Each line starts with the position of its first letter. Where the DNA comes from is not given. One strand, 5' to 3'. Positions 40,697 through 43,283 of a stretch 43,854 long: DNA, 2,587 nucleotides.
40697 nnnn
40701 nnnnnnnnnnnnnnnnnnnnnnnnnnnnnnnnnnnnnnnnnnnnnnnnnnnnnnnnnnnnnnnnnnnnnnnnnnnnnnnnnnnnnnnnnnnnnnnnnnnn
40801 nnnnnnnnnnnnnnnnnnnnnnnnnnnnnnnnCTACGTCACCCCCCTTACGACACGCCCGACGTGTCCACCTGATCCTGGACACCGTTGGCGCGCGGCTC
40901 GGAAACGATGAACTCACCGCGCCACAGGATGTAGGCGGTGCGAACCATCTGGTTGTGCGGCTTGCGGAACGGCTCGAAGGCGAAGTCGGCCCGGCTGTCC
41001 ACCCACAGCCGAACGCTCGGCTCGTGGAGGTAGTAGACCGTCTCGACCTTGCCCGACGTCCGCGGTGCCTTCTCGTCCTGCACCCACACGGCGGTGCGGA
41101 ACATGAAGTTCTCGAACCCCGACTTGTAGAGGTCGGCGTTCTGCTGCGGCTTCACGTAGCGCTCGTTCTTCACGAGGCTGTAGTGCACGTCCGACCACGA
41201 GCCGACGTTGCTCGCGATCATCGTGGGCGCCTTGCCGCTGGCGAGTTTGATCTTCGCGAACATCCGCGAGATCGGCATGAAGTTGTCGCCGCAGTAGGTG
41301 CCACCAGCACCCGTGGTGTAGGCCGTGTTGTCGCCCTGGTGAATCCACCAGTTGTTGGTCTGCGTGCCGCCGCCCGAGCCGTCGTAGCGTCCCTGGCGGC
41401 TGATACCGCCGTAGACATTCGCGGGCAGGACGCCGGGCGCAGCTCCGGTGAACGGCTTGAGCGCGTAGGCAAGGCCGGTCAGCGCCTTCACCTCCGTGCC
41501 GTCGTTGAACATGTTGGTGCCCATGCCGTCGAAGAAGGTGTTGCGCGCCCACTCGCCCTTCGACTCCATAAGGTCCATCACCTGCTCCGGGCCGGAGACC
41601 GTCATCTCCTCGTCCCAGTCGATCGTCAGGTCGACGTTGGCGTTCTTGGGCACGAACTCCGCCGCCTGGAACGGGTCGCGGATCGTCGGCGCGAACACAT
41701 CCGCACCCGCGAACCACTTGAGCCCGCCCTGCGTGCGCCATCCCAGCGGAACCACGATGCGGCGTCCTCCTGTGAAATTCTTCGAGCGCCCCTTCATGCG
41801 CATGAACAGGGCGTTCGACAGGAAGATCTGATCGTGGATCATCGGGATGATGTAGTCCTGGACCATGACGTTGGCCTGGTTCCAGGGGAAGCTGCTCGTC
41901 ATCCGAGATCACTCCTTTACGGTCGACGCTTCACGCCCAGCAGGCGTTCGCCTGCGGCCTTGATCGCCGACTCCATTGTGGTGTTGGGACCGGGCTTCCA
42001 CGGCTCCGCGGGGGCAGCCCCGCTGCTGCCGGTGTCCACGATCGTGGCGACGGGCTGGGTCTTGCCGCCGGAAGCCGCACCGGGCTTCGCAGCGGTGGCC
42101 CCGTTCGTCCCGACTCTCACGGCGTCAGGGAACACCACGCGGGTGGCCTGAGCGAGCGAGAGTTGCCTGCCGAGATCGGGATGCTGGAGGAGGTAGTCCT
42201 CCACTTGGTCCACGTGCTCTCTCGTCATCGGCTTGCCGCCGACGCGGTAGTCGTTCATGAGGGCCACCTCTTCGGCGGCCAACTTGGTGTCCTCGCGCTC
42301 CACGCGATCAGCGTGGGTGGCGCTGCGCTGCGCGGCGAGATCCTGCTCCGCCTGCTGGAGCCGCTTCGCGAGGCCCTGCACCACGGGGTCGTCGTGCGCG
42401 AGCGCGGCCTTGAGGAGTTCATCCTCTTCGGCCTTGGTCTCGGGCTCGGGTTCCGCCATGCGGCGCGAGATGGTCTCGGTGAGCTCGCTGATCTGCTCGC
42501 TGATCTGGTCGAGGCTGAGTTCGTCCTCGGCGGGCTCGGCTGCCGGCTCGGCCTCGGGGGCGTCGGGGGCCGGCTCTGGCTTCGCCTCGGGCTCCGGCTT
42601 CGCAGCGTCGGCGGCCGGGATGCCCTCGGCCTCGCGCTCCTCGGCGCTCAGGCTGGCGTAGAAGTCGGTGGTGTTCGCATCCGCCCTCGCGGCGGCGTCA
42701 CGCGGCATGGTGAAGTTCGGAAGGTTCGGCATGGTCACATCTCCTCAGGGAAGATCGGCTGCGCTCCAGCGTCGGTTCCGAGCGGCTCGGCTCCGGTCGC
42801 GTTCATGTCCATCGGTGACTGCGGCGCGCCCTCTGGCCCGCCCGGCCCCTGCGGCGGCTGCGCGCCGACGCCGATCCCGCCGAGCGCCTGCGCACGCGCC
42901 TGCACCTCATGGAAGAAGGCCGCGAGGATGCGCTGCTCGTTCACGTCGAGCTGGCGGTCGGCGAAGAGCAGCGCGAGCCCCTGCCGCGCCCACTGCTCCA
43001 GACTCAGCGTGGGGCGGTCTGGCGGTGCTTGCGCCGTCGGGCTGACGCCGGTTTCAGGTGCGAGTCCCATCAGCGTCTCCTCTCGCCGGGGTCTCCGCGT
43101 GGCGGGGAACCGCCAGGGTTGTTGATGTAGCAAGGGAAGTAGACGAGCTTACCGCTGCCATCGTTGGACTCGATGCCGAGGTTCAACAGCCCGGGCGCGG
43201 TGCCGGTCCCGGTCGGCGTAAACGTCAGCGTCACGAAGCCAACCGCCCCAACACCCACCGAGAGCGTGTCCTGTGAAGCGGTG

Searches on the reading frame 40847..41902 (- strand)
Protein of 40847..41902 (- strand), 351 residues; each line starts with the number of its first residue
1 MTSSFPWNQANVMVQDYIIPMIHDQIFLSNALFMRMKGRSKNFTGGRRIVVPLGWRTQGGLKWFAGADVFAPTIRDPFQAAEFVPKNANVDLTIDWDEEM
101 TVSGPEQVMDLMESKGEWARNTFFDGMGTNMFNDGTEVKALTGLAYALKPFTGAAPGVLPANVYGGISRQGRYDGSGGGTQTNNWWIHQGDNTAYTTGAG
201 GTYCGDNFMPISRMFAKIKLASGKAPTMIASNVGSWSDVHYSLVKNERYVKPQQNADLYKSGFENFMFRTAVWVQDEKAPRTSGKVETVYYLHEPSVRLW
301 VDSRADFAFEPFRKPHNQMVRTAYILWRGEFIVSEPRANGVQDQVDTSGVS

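Call 3: search_protein_families(library=pfam, proteins=[window:40847-41902:-], max_evalue=0.1)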
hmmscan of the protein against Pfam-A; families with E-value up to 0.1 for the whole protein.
window:40847-41902:- (351 aa): 0 families

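Call 4: search_protein_families(library=phrogs, proteins=[window:40847-41902:-], max_evalue=0.1)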
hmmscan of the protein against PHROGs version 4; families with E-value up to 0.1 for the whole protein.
window:40847-41902:- (351 aa): 2 families
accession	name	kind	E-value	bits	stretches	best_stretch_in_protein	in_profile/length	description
phrog_9953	-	head and packaging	6.7e-29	102.3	1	20-341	22-325/329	major head protein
phrog_14242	-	head and packaging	0.05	13.3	0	212-299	261-339/396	major head protein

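Call 9: search_dna_similar(query=window:40847-41902:-, collection=phages, mode=protein, max_evalue=0.001)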
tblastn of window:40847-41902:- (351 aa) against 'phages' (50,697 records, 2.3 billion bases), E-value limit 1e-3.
Records with a match: 48; places in all: 48; records where one place covers at least 80% of the query: 43.
Best place of each record, by identity: <60% 48.
By first word of the organism name: Brucella 40; Myxococcus 3; Rhizobium 1; Microcystis 1; Bacteriophage 1; Stenotrophomonas 1; Bradyrhizobium 1.
By host as written in the record: Brucella abortus S19 13; Brucella sp. 6; Brucella abortus 141 5; Brucella abortus 4; Brucella melitensis 16M 2; Brucella abortus 544 2; brucella abortus 141 2; Myxococcus xanthus strain DK883 2; and 12 more.
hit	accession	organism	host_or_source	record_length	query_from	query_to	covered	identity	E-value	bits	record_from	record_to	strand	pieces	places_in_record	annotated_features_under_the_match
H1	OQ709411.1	Myxococcus phage Mx9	Myxococcus xanthus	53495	22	334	89%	25.9%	1e-13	78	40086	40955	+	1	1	putative major capsid protein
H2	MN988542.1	Rhizobium phage RHph_I3_18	Rhizobium phaseoli I3_18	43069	18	339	92%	24.4%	4e-8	61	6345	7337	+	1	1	hypothetical protein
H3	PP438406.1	Microcystis phage Mwe-JY13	Microcystis wesenbergii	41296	22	337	90%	24.3%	3e-5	52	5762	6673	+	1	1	major head protein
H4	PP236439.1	Brucella phage A1_YZhang-2024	Brucella abortus S19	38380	22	336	90%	23.4%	6e-6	54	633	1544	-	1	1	major head protein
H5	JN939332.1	Brucella phage Pr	Brucella melitensis 16M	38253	22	336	90%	23.1%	4e-6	55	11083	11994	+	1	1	major head protein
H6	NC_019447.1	Brucella phage Pr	Brucella melitensis 16M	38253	22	336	90%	23.1%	4e-6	55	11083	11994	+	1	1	major head protein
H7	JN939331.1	Brucella phage Tb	Brucella abortus 544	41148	22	336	90%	23.1%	4e-6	55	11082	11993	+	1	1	major head protein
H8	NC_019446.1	Brucella phage Tb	Brucella abortus 544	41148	22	336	90%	23.1%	4e-6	55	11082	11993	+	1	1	major head protein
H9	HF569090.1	Brucella phage R/C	Brucella sp.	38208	22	336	90%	23.1%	5e-6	54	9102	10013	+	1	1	R/C_ORF12: putative major capsid protein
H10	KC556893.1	Brucella phage Bk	Brucella melitensis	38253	22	336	90%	23.1%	5e-6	54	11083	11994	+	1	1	major head protein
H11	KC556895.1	Brucella phage R/C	Brucella canis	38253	22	336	90%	23.1%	5e-6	54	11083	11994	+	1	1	major head protein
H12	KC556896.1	Brucella phage S708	Brucella suis S708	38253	22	336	90%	23.1%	5e-6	54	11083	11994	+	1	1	major head protein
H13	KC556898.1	Brucella phage Wb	Brucella abortus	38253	22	336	90%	23.1%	5e-6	54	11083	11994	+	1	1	major head protein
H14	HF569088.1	Brucella phage Bk2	Brucella sp.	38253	22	336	90%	23.1%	5e-6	54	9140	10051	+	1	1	Bk2_ORF12: putative major capsid protein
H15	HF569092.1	Brucella phage Wb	Brucella sp.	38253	22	336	90%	23.1%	5e-6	54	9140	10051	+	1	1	Wb_ORF12: putative major capsid protein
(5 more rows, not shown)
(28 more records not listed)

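Call 10: get_annotated_region(hit=H1, flank=9000)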
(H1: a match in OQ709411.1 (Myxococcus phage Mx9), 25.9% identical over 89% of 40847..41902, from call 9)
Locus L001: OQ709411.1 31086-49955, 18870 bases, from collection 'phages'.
description: Myxococcus phage Mx9, complete genome.
organism: Myxococcus phage Mx9 (NCBI taxid 235265)
taxonomy: Viruses; Duplodnaviria; Heunggongvirae; Uroviricota; Caudoviricetes; Myxoctovirus
host: Myxococcus xanthus; source: cultured soil (host strain DK816); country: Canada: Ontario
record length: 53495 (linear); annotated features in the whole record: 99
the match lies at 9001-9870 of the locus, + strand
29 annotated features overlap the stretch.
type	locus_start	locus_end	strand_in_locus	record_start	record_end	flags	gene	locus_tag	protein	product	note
CDS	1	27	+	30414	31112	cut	-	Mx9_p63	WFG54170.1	putative DnaJ-like protein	rasttk_feature_annotation_tool=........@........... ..; rasttk_feature_creation_tool=/opt/patric-common/ ...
CDS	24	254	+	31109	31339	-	-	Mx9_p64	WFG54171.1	hypothetical protein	rasttk_feature_annotation_tool=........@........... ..; rasttk_feature_creation_tool=/opt/patric-common/ ...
CDS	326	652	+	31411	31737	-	-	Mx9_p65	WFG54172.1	hypothetical protein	rasttk_feature_annotation_tool=annotate_proteins_si milarity; rasttk_feature_creation_tool=/opt/patric-common/ ...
CDS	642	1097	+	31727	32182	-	-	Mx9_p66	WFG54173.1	hypothetical protein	rasttk_feature_annotation_tool=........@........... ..; rasttk_feature_creation_tool=/opt/patric-common/ ...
CDS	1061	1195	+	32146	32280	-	-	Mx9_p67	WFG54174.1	hypothetical protein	rasttk_feature_annotation_tool=annotate_proteins_si milarity; rasttk_feature_creation_tool=/opt/patric-common/ ...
CDS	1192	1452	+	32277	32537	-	-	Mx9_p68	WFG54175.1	hypothetical protein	rasttk_feature_annotation_tool=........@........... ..; rasttk_feature_creation_tool=/opt/patric-common/ ...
CDS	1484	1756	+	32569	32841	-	-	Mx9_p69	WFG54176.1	hypothetical protein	rasttk_feature_annotation_tool=annotate_proteins_si milarity; rasttk_feature_creation_tool=/opt/patric-common/ ...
CDS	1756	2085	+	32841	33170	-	-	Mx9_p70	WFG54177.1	hypothetical protein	rasttk_feature_annotation_tool=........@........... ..; rasttk_feature_creation_tool=/opt/patric-common/ ...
CDS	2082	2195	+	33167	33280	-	-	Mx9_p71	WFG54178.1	hypothetical protein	rasttk_feature_annotation_tool=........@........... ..; rasttk_feature_creation_tool=/opt/patric-common/ ...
CDS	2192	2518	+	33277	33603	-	-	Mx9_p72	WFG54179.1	hypothetical protein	rasttk_feature_annotation_tool=annotate_proteins_si milarity; rasttk_feature_creation_tool=/opt/patric-common/ ...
CDS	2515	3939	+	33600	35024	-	-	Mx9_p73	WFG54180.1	terminase large subunit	rasttk_feature_annotation_tool=annotate_proteins_si milarity; rasttk_feature_creation_tool=/opt/patric-common/ ...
CDS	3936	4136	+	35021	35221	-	-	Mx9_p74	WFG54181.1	hypothetical protein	rasttk_feature_annotation_tool=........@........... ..; rasttk_feature_creation_tool=/opt/patric-common/ ...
CDS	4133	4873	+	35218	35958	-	-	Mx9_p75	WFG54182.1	hypothetical protein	rasttk_feature_annotation_tool=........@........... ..; rasttk_feature_creation_tool=/opt/patric-common/ ...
CDS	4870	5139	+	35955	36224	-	-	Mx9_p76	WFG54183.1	hypothetical protein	rasttk_feature_annotation_tool=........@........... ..; rasttk_feature_creation_tool=/opt/patric-common/ ...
CDS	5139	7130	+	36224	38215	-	-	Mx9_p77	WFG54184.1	putative portal protein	rasttk_feature_annotation_tool=annotate_proteins_si milarity; rasttk_feature_creation_tool=/opt/patric-common/ ...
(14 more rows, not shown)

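Call 22: find_related_loci(query=window:40847-41902:-, collection=viral_contigs, flank=10000)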
Query window:40847-41902:- (351 aa) in viral_contigs; peptide patterns used: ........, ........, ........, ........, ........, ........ (x = any residue, [..] = any of these).
11 stretches matched a pattern; 8 encode a relative of the query (tblastn E <= 1e-3); 8 distinct loci.
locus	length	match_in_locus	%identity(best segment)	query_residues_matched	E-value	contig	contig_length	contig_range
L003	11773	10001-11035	74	1-351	9e-179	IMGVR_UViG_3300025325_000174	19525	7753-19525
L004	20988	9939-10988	72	1-351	5e-174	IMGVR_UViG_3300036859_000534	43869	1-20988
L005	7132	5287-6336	72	2-351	1e-174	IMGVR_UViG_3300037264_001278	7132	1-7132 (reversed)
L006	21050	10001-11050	71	1-351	2e-170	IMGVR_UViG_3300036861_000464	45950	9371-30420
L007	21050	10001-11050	71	1-351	5e-169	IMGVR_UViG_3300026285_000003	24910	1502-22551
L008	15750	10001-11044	72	1-351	2e-167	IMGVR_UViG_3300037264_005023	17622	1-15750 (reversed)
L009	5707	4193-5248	67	3-351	7e-163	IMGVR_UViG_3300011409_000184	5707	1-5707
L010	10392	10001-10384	85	1-128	1e-70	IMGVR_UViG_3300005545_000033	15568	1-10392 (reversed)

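Call 74: search_protein_families(library=pfam, proteins=[L006:15748-18747:+, L007:15220-17214:+, L004:14968-15810:+, L004:11895-13337:+, L004:13349-14971:+, L007:13175-15223:+], max_evalue=0.05)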
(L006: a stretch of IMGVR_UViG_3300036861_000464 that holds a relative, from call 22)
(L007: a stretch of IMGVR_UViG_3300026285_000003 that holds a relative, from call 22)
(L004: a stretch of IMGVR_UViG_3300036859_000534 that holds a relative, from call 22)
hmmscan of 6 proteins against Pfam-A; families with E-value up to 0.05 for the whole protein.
L006:15748-18747:+ (999 aa): 2 families
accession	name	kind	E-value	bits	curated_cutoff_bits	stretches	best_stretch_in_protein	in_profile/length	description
PF13229.12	Beta_helix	-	1.7e-08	34.7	25.9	1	228-414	2-156/158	Right handed beta helix region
PF05048.19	NosD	-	2.9e-07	30.6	23.6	1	312-465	38-154/212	Periplasmic copper-binding protein (NosD)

L007:15220-17214:+ (664 aa): 0 families

L004:14968-15810:+ (280 aa): 0 families

L004:11895-13337:+ (480 aa): 2 families
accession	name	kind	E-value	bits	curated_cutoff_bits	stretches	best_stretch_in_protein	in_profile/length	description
PF17789.7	MG4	-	4.6e-06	27.2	24.7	0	76-119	19-62/95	Macroglobulin domain MG4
PF13620.12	CarboxypepD_reg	-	0.0078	17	32.3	0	82-115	9-42/82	Carboxypeptidase regulatory-like domain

L004:13349-14971:+ (540 aa): 0 families

L007:13175-15223:+ (682 aa): 2 families
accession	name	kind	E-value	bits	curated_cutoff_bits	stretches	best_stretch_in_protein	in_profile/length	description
PF18911.6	PKD_4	-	1.1e-17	64.3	27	1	506-572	17-83/85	PKD domain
PF00801.26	PKD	-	1.9e-11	44.2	23.5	1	496-566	4-74/80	PKD domain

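Call 81: find_related_loci(query=A5, collection=genome_contigs, flank=10000)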
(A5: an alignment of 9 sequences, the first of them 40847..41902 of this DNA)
Query A5 (351 aa) in genome_contigs; peptide patterns used: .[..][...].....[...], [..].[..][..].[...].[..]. (x = any residue, [..] = any of these).
84 stretches matched a pattern; 1 encode a relative of the query (tblastn E <= 1e-3); 1 distinct loci.
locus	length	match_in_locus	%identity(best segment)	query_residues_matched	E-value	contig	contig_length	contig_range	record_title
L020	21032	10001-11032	45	1-347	9e-93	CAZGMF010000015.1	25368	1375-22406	MAG TPA_asm: uncultured Clavibacter sp. isolate SRP124364_co1_233 genome assembly, contig: NODE_1694_length_25368_cov_62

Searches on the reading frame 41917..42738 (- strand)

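Call 3: search_protein_families(library=pfam, proteins=[window:41917-42738:-], max_evalue=0.1)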
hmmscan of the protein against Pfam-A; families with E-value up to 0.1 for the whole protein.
window:41917-42738:- (273 aa): 0 families

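Call 4: search_protein_families(library=phrogs, proteins=[window:41917-42738:-], max_evalue=0.1)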
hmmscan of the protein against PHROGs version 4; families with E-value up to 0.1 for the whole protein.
window:41917-42738:- (273 aa): 1 family
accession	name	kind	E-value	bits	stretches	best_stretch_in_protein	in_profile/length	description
phrog_17319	-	head and packaging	0.011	16.8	1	97-170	13-90/117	virion structural protein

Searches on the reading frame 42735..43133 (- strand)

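Call 3: search_protein_families(library=pfam, proteins=[window:42735-43133:-], max_evalue=0.1)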
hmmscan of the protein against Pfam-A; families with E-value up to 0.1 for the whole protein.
window:42735-43133:- (132 aa): 0 families

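Call 4: search_protein_families(library=phrogs, proteins=[window:42735-43133:-], max_evalue=0.1)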
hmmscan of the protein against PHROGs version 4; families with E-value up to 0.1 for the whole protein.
window:42735-43133:- (132 aa): 1 family
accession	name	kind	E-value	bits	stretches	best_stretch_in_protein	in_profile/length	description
phrog_13348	-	unknown function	0.083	14.1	0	39-81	34-78/88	-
